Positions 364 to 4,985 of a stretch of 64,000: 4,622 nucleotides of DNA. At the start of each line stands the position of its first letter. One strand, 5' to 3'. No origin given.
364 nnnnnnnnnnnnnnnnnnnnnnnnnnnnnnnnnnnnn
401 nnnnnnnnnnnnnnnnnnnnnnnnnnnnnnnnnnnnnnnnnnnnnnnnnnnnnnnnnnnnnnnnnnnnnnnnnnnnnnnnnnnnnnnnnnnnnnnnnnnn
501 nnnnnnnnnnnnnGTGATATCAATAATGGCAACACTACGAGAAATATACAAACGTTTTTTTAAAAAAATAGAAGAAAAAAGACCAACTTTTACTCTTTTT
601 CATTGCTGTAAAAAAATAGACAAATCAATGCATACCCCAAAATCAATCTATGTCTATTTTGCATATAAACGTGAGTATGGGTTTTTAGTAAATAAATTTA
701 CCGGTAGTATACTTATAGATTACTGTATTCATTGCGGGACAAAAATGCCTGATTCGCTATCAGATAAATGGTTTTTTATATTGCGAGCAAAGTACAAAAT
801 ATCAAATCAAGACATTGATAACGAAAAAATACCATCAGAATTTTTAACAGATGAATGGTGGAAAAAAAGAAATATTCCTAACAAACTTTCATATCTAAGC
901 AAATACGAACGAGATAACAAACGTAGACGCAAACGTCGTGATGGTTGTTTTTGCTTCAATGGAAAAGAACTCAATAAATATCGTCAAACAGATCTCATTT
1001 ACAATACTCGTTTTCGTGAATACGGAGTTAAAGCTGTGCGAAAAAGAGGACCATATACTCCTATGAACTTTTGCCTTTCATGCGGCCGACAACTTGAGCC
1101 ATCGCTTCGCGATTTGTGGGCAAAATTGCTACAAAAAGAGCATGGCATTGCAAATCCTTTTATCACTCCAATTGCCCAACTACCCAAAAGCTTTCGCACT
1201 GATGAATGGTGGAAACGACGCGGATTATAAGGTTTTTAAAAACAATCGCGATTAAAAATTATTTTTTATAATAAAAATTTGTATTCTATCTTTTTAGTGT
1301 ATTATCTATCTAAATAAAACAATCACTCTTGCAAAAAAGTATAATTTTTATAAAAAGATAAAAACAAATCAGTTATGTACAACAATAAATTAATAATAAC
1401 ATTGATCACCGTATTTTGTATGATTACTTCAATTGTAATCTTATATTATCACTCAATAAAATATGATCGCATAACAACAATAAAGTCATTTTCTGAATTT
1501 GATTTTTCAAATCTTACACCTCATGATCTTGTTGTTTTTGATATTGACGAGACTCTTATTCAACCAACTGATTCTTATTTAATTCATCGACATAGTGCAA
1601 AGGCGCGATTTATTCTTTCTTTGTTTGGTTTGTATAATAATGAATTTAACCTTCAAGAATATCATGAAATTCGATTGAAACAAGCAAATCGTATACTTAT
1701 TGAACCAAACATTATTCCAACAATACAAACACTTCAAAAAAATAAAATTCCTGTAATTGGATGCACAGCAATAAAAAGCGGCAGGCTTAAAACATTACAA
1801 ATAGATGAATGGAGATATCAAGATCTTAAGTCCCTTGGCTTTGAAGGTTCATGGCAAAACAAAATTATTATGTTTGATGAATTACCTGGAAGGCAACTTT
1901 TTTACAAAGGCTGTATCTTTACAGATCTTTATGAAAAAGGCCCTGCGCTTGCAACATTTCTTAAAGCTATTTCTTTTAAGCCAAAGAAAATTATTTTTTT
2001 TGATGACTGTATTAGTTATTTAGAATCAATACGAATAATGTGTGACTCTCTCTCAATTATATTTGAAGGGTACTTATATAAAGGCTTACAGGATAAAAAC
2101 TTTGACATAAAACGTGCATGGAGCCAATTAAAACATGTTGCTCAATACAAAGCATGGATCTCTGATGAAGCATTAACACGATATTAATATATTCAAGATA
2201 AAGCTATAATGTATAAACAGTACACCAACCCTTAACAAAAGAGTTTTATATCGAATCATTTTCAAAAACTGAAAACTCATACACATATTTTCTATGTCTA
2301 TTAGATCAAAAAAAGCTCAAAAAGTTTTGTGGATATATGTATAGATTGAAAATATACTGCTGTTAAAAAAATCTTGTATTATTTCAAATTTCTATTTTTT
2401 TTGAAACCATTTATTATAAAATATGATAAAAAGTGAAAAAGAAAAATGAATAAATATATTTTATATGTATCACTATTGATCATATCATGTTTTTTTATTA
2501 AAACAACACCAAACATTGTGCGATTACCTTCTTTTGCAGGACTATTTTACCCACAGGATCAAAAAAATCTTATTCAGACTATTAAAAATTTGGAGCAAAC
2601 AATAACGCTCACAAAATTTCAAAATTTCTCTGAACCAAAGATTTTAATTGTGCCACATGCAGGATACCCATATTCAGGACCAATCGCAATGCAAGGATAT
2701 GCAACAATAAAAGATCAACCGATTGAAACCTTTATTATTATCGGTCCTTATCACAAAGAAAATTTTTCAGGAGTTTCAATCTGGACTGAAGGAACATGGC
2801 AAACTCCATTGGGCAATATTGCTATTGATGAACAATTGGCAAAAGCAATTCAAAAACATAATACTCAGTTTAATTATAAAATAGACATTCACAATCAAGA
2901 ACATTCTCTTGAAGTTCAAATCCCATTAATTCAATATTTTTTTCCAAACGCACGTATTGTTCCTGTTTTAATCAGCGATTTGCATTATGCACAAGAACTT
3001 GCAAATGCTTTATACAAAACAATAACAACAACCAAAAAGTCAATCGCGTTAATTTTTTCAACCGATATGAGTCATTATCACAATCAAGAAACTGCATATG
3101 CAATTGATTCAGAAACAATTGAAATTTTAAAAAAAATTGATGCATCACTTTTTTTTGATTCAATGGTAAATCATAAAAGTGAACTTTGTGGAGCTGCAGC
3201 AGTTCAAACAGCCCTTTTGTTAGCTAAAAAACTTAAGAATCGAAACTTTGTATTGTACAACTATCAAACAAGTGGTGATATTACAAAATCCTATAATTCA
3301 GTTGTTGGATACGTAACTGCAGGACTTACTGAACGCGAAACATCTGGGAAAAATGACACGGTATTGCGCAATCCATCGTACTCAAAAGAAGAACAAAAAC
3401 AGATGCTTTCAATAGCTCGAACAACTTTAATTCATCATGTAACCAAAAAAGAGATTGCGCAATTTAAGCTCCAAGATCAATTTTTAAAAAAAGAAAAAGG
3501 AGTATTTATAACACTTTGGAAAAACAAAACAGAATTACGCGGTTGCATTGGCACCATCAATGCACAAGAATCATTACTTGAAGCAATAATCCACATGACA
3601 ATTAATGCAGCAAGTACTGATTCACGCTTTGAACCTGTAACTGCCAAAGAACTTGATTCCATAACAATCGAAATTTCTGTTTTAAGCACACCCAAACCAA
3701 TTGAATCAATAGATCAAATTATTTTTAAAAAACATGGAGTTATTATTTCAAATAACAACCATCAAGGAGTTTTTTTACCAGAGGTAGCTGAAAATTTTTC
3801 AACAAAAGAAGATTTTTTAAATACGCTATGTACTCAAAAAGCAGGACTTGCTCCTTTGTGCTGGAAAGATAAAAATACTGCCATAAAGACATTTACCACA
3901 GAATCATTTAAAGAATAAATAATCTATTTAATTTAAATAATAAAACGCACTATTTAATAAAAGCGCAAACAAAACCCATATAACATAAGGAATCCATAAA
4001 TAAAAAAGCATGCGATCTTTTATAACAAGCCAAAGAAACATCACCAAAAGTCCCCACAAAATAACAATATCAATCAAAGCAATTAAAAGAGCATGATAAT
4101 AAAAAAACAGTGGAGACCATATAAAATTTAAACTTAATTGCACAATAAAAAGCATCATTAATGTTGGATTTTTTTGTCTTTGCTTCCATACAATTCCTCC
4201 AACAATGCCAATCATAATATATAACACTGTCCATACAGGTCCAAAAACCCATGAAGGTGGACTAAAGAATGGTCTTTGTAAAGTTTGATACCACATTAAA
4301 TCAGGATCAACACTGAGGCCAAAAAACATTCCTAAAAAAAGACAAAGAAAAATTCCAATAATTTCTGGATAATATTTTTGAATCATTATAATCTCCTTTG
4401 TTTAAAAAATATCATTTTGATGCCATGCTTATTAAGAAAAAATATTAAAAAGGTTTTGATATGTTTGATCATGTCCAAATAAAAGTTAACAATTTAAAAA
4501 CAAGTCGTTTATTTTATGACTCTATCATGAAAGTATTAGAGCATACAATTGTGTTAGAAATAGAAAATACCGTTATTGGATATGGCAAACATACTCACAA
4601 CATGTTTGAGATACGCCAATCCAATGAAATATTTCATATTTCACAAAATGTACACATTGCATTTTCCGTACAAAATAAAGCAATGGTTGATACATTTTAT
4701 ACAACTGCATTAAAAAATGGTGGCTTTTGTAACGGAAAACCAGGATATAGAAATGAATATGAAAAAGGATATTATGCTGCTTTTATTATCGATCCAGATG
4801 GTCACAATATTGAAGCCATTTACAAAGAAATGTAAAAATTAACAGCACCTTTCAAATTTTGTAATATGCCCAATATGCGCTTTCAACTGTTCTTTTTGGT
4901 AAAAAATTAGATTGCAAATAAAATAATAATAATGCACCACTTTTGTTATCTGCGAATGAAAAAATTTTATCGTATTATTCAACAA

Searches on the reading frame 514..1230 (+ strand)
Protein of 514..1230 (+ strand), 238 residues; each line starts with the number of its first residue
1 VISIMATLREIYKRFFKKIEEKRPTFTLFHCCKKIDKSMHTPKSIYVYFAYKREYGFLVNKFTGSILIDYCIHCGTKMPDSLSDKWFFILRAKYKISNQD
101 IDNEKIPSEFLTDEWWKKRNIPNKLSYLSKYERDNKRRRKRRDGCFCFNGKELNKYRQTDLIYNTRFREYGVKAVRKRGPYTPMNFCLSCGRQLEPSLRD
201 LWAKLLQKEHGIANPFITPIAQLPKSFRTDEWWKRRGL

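Call 49: search_protein_families(library=pfam, proteins=[window:514-1230:+], max_evalue=0.001)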
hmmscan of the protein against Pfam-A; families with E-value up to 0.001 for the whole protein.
window:514-1230:+ (238 aa): 1 family
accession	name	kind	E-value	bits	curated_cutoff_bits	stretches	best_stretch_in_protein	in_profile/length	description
PF22400.1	DUF6980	-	3.7e-24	85.3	27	2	30-118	13-99/99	Domain of unknown function (DUF6980)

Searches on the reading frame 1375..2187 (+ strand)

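Call 49: search_protein_families(library=pfam, proteins=[window:1375-2187:+], max_evalue=0.001)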
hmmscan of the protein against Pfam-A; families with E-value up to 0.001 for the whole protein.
window:1375-2187:+ (270 aa): 1 family
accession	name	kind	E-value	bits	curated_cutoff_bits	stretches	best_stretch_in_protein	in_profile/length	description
PF11019.14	DUF2608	-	8.8e-23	81.5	22.6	1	49-266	17-242/244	Protein of unknown function (DUF2608)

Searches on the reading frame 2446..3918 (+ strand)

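Call 49: search_protein_families(library=pfam, proteins=[window:2446-3918:+], max_evalue=0.001)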
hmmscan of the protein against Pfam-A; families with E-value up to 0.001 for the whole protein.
window:2446-3918:+ (490 aa): 2 families
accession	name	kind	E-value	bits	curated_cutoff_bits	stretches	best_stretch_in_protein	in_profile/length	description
PF01875.22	Memo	-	2.2e-64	217.7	27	1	28-292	2-268/269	Memo-like protein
PF01871.22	AMMECR1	-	2.8e-49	167.3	25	1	322-488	2-168/168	AMMECR1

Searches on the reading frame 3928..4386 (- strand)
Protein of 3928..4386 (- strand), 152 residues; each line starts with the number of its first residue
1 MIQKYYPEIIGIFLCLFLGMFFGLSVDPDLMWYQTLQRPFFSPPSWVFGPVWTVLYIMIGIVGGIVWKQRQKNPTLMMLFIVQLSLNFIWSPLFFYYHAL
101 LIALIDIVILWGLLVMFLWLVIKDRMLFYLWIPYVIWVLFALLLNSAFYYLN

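Call 49: search_protein_families(library=pfam, proteins=[window:3928-4386:-], max_evalue=0.001)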
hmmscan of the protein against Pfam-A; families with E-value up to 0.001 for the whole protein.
window:3928-4386:- (152 aa): 1 family
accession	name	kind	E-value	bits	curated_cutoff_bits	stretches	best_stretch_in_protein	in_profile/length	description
PF03073.20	TspO_MBR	-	1.8e-38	132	24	1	12-149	2-144/145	TspO/MBR family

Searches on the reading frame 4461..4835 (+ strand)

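Call 49: search_protein_families(library=pfam, proteins=[window:4461-4835:+], max_evalue=0.001)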
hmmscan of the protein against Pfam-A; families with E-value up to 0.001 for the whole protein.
window:4461-4835:+ (124 aa): 1 family
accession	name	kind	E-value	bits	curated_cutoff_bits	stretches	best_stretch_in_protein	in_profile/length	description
PF00903.31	Glyoxalase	-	0.00011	23.1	20.6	1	2-118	2-120/121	Glyoxalase/Bleomycin resistance protein/Dioxygenase superfamily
